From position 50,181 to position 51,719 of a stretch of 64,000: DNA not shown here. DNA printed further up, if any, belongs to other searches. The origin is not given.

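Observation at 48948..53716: Four-gene minus-strand cluster of secreted proteins in two tandem-duplicated paralog families (A-A-B-B)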

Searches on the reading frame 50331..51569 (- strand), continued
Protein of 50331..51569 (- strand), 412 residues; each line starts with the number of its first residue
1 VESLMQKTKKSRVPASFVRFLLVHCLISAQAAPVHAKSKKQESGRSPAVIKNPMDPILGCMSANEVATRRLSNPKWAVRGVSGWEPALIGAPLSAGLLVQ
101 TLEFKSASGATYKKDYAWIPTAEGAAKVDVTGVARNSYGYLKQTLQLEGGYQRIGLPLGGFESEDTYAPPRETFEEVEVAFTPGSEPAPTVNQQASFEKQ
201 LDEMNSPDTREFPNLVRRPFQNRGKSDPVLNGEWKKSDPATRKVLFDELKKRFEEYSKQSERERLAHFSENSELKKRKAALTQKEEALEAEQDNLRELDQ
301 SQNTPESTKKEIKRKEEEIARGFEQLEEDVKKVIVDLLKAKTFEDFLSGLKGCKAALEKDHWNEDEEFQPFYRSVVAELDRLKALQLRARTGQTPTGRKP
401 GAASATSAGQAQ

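Call 80: search_solved_structures(query=A4, max_evalue=1)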
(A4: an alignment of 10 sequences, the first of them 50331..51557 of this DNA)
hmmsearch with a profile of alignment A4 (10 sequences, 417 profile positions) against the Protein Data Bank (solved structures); distinct sequences matched with E-value up to 1: 7.
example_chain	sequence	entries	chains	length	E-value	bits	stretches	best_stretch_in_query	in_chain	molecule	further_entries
1i08_A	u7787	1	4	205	0.12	14.7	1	287-380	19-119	MANGANESE SUPEROXIDE DISMUTASE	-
1d5n_A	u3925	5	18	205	0.17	14.3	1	288-380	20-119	PROTEIN (MANGANESE SUPEROXIDE DISMUTASE) | PROTEIN (IRON-SUBSTITUTED MANGANESE SUPEROXIDE DISMUTASE) | MANGANESE SUPEROXIDE DISMUTASE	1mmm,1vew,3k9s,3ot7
1i0h_A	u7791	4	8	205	0.17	14.3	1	288-380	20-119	MANGANESE SUPEROXIDE DISMUTASE Y174F MUTANT | Superoxide Dismutase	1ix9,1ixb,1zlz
1en4_A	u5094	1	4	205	0.17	14.3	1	288-380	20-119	MANGANESE SUPEROXIDE DISMUTASE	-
1en6_A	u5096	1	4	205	0.17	14.3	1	288-380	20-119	MANGANESE SUPEROXIDE DISMUTASE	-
1en5_A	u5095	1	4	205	0.17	14.3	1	288-380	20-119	MANGANESE SUPEROXIDE DISMUTASE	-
9sqv_C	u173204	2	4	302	0.65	12.4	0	134-184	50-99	BRCA1-A complex subunit Abraxas 1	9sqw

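Call 84: find_related_loci(query=A4, collection=viral_contigs, flank=5000)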
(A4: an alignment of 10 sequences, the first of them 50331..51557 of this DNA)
Query A4 (408 aa) in viral_contigs; peptide patterns used: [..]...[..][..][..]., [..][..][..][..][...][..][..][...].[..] (x = any residue, [..] = any of these).
82 stretches matched a pattern, but none encodes a relative of the query by tblastn (E <= 1e-3).
